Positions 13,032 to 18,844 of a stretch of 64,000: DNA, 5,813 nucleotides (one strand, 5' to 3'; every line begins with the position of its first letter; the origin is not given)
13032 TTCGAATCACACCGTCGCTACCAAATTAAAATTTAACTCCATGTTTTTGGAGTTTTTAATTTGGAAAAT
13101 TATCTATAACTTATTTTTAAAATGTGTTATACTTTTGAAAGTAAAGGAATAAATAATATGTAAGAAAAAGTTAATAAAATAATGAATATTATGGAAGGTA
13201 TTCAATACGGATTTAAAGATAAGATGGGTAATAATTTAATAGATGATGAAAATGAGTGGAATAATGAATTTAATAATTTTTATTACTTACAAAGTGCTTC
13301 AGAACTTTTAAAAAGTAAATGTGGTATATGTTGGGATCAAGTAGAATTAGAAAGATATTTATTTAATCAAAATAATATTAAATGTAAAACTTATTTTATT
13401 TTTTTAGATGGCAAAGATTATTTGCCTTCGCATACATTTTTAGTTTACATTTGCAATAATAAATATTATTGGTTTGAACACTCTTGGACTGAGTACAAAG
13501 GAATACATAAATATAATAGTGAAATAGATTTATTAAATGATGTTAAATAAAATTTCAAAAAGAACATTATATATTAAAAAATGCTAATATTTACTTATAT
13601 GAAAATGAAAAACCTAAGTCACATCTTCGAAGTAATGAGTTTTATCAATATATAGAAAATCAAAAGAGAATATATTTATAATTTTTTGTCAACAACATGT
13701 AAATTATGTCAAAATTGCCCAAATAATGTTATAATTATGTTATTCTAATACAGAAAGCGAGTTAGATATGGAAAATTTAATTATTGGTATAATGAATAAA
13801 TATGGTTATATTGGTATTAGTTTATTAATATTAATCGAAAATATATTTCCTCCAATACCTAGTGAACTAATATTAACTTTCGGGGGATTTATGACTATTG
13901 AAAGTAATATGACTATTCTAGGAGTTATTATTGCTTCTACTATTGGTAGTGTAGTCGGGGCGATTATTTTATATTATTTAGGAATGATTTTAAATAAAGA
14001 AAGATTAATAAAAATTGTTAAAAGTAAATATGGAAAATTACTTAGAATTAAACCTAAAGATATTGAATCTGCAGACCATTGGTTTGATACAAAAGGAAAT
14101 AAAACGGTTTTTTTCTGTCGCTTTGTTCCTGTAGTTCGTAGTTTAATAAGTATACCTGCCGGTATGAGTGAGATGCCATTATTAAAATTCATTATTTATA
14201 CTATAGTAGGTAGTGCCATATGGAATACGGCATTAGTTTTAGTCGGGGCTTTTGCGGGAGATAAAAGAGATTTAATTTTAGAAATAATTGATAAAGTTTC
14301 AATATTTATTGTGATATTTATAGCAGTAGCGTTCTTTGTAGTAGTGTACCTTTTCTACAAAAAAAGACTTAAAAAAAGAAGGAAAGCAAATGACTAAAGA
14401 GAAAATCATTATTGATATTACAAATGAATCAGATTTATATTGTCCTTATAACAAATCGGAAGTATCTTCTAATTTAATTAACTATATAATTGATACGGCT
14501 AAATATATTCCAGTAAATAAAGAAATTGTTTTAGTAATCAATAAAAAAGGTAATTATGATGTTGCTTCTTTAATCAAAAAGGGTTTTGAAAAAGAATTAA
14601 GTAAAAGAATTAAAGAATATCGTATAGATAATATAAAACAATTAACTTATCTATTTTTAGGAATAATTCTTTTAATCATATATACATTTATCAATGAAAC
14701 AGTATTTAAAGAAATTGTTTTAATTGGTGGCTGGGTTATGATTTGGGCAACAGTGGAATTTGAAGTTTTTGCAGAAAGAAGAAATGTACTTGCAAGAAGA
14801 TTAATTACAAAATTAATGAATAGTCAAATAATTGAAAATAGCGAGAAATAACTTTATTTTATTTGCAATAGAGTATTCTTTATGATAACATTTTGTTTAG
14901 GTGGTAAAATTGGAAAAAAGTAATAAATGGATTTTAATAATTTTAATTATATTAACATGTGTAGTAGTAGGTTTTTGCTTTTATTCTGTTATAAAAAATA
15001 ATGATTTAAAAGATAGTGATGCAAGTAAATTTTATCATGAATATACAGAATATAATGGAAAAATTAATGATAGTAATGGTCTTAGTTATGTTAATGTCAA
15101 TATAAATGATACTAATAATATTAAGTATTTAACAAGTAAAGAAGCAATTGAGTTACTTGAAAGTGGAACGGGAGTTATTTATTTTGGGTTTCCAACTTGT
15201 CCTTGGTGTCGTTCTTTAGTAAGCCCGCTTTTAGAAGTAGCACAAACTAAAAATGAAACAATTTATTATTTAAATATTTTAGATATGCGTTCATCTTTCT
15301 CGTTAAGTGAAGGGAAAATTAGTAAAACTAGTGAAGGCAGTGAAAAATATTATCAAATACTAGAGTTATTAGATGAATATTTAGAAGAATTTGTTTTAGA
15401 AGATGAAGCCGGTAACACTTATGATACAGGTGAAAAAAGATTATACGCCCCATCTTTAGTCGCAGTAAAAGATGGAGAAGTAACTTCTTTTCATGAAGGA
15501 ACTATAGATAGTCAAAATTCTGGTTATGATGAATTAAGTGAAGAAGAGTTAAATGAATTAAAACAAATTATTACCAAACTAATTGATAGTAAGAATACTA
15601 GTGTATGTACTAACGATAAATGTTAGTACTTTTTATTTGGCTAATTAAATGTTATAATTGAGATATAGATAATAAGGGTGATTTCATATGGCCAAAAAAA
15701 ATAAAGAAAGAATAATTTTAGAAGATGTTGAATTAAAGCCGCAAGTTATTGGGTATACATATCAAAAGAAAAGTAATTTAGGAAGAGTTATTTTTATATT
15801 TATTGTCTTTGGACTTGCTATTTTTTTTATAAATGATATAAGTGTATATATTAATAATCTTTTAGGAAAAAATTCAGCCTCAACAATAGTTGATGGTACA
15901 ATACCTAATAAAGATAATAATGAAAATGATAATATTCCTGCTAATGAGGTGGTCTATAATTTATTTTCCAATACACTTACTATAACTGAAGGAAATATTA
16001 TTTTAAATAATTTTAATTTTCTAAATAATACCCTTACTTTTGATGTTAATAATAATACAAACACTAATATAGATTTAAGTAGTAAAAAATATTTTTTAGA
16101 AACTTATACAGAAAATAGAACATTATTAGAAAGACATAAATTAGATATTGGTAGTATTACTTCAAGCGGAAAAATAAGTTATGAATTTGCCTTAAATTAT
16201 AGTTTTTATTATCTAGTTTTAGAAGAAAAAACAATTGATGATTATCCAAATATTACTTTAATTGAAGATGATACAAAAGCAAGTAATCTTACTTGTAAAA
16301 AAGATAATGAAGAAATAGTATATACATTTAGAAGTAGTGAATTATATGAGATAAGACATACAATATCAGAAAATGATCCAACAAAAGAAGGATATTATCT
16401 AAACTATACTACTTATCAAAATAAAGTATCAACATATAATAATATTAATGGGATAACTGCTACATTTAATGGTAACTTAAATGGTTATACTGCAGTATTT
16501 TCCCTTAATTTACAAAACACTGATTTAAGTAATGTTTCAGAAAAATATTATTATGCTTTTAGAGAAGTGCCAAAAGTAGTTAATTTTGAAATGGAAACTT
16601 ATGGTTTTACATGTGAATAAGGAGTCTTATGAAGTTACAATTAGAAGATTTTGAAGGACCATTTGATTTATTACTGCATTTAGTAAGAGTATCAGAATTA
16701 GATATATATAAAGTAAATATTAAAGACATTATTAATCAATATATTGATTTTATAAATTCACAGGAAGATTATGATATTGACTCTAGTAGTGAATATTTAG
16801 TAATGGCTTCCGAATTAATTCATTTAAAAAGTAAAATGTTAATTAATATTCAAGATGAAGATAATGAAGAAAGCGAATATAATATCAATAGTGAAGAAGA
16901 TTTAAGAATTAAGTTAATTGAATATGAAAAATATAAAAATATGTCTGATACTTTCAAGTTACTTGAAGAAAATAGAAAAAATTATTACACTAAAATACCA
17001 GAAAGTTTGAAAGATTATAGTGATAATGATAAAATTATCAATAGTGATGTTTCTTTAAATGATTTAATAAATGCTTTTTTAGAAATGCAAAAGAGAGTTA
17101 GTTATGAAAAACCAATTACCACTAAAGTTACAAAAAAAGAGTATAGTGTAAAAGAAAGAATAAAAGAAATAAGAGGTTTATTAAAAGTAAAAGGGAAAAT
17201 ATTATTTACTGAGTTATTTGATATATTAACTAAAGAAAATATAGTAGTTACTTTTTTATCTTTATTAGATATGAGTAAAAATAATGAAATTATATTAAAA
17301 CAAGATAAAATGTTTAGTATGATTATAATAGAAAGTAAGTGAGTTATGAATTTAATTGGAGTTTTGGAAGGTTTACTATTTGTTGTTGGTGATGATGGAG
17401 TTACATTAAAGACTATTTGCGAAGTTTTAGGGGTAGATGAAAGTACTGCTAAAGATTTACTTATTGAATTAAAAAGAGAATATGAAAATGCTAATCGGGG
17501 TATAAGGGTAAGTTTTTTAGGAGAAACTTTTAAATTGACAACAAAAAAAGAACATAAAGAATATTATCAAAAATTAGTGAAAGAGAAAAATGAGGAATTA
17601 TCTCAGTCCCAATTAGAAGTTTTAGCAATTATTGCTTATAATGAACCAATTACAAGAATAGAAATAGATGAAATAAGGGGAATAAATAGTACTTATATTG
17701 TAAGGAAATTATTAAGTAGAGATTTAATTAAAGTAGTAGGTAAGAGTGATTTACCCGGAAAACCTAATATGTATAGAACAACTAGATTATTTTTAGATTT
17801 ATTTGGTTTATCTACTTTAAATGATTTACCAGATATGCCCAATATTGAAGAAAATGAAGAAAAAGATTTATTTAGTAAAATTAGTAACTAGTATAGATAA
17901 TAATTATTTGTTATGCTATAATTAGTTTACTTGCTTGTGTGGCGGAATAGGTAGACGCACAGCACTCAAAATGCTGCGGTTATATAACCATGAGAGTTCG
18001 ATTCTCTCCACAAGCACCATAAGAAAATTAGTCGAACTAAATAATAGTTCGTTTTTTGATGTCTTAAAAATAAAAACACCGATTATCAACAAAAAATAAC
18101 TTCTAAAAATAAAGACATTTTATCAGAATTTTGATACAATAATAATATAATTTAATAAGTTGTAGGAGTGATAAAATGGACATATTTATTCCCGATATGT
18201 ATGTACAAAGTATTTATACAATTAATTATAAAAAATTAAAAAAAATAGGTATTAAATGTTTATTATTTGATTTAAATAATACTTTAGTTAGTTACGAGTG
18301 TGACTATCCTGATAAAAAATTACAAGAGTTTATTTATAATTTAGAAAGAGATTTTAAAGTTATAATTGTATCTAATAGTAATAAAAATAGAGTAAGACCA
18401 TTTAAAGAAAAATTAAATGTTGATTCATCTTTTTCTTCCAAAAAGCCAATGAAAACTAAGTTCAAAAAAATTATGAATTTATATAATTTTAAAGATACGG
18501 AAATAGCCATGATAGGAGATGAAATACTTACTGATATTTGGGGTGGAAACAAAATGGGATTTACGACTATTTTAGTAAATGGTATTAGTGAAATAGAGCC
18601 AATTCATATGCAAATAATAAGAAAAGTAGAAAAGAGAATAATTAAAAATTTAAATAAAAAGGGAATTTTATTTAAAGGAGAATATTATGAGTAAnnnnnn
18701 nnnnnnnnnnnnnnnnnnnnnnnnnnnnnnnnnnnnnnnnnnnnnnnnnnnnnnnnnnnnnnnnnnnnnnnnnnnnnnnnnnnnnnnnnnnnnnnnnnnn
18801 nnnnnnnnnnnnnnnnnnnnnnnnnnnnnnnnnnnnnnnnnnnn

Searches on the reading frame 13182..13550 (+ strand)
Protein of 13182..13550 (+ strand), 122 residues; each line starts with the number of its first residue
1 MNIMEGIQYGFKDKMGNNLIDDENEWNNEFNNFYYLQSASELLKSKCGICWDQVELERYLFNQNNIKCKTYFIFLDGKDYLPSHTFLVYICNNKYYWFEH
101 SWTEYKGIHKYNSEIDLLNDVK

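Call 56: search_protein_families(library=pfam, proteins=[window:13182-13550:+], max_evalue=0.001)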
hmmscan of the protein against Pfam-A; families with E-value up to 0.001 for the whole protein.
window:13182-13550:+ (122 aa): 1 family
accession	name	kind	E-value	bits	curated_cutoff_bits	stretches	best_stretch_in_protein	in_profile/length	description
PF04473.18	DUF553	-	0.00075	19.4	20.5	1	28-100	42-113/140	Transglutaminase-like domain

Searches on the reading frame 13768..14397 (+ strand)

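Call 57: search_protein_families(library=pfam, proteins=[window:13768-14397:+], max_evalue=0.001)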
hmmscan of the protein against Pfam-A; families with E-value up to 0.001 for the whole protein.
window:13768-14397:+ (209 aa): 1 family
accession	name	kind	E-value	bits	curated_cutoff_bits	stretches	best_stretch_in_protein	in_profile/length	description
PF09335.16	VTT_dom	-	4.3e-23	82.5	33.9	1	30-161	1-122/123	VTT domain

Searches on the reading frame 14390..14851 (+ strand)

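Call 57: search_protein_families(library=pfam, proteins=[window:14390-14851:+], max_evalue=0.001)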
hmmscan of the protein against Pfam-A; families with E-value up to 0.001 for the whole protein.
window:14390-14851:+ (153 aa): 0 families

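Call 59: search_protein_families(library=pfam, proteins=[window:14390-14851:+], max_evalue=0.01)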
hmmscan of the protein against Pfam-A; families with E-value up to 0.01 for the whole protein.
window:14390-14851:+ (153 aa): 1 family
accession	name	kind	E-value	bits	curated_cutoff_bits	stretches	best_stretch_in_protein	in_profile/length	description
PF13127.11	DUF3955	-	0.0064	16.8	22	0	85-108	6-29/59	Protein of unknown function (DUF3955)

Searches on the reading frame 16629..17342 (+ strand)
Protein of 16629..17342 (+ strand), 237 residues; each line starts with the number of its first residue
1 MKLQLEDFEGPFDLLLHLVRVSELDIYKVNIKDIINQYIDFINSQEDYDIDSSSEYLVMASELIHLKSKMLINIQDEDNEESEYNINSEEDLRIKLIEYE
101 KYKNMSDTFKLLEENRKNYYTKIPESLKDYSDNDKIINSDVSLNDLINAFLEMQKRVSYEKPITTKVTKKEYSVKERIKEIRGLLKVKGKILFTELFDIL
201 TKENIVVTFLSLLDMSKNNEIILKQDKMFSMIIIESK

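Call 57: search_protein_families(library=pfam, proteins=[window:16629-17342:+], max_evalue=0.001)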
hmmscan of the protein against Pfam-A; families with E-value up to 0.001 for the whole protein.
window:16629-17342:+ (237 aa): 1 family
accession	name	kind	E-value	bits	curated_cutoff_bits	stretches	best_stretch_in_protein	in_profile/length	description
PF02616.19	SMC_ScpA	-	8.1e-36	124.6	24.6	1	20-234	3-229/232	Segregation and condensation protein ScpA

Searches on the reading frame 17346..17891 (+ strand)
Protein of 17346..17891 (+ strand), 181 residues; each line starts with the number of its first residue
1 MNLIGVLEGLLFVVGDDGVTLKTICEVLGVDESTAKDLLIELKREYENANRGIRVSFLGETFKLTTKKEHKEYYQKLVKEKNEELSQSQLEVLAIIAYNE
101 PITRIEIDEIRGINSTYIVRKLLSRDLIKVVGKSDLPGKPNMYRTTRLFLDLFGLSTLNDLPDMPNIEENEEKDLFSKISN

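Call 57: search_protein_families(library=pfam, proteins=[window:17346-17891:+], max_evalue=0.001)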
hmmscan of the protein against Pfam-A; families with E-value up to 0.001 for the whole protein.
window:17346-17891:+ (181 aa): 2 families
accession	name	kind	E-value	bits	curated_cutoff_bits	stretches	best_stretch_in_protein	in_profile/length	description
PF04079.22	SMC_ScpB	-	3.3e-53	180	27.4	1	6-163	2-159/160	Segregation and condensation complex subunit ScpB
PF12802.13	MarR_2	-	0.00091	19.8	27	0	10-35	10-37/61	MarR family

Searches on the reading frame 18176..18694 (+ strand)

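Call 57: search_protein_families(library=pfam, proteins=[window:18176-18694:+], max_evalue=0.001)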
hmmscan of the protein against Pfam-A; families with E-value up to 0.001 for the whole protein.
window:18176-18694:+ (172 aa): 4 families
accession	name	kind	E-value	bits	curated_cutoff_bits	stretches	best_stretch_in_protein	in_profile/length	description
PF09419.16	PGP_phosphatase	-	6.1e-10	39.4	20.4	1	3-137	16-167/168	Mitochondrial PGP phosphatase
PF00702.32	Hydrolase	-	1.2e-09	39.3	26.4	1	45-128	99-191/191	haloacid dehalogenase-like hydrolase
PF13242.12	Hydrolase_like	-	1.8e-09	37.8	22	1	90-135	4-49/75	HAD-hyrolase-like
PF13419.12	HAD_2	-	1e-08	35.9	23.8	1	44-134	79-178/178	Haloacid dehalogenase-like hydrolase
